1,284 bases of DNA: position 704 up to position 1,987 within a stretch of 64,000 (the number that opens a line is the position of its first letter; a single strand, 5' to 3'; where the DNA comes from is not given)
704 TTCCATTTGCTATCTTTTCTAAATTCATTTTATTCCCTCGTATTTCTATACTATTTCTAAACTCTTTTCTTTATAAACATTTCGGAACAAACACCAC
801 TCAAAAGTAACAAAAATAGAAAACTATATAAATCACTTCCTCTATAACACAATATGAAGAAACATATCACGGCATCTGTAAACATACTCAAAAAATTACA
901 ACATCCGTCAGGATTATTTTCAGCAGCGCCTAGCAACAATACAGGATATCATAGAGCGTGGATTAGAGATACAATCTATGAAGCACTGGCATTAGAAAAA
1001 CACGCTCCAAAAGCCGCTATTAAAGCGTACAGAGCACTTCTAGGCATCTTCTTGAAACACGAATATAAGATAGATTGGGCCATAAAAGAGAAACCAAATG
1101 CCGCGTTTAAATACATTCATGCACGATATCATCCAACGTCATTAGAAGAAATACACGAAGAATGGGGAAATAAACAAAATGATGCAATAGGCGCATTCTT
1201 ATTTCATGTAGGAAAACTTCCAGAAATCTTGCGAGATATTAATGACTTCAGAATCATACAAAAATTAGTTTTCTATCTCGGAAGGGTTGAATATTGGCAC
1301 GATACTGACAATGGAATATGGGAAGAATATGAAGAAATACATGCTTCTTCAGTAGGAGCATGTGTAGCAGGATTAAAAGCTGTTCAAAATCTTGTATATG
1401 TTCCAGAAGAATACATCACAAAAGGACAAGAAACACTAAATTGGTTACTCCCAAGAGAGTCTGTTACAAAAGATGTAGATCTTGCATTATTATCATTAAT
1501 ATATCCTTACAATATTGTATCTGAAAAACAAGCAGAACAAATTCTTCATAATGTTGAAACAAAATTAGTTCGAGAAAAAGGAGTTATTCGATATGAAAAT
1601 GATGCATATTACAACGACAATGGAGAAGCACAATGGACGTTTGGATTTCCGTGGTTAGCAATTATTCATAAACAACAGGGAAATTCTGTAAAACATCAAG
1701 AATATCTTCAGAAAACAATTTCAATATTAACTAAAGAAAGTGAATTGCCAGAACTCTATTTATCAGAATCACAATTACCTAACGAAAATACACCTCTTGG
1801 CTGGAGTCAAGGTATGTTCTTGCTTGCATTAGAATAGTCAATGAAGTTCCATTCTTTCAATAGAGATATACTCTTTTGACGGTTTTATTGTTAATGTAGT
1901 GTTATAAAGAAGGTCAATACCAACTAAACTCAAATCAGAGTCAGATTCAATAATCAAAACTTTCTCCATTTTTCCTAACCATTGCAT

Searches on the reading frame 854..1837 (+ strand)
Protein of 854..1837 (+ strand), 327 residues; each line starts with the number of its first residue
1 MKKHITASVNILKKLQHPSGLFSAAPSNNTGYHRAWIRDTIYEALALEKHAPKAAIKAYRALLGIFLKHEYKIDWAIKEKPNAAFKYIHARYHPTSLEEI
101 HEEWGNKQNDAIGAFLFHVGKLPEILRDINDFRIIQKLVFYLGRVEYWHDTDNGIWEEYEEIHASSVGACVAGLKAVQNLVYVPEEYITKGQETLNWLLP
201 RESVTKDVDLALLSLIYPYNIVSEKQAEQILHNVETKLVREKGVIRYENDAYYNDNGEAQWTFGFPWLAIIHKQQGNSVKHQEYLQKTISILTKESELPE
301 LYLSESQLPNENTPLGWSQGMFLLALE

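Call 84: find_encoding_contigs(protein=window:854-1837:+, flank=10000, max_places=1)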
Protein window:854-1837:+ (327 aa): 10 contigs read that carry it; 1 place shown.
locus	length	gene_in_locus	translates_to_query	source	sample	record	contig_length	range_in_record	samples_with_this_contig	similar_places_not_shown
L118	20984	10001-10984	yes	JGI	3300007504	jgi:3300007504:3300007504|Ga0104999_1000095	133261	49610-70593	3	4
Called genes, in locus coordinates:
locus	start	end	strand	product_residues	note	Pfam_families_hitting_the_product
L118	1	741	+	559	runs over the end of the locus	PF03485:Arg_tRNA_synt_N, PF00750:tRNA-synt_1d, PF05746:DALR_1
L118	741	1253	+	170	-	-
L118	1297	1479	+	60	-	PF03091:CutA1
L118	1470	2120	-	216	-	-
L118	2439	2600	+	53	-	-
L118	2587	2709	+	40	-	-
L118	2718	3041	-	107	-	-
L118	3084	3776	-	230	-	PF00149:Metallophos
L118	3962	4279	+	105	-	PF01451:LMWPc (faint)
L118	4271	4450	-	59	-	-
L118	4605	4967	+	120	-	-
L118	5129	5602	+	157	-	PF09335:VTT_dom (faint), PF06695:Sm_multidrug_ex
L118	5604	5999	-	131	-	PF12840:HTH_20 (weak), PF08279:HTH_11 (weak), PF13412:HTH_24 (weak), PF01022:HTH_5 (weak)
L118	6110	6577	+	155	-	PF01025:GrpE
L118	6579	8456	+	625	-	PF00012:HSP70, PF06723:MreB_Mbl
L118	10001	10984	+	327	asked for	PF00723:Glyco_hydro_15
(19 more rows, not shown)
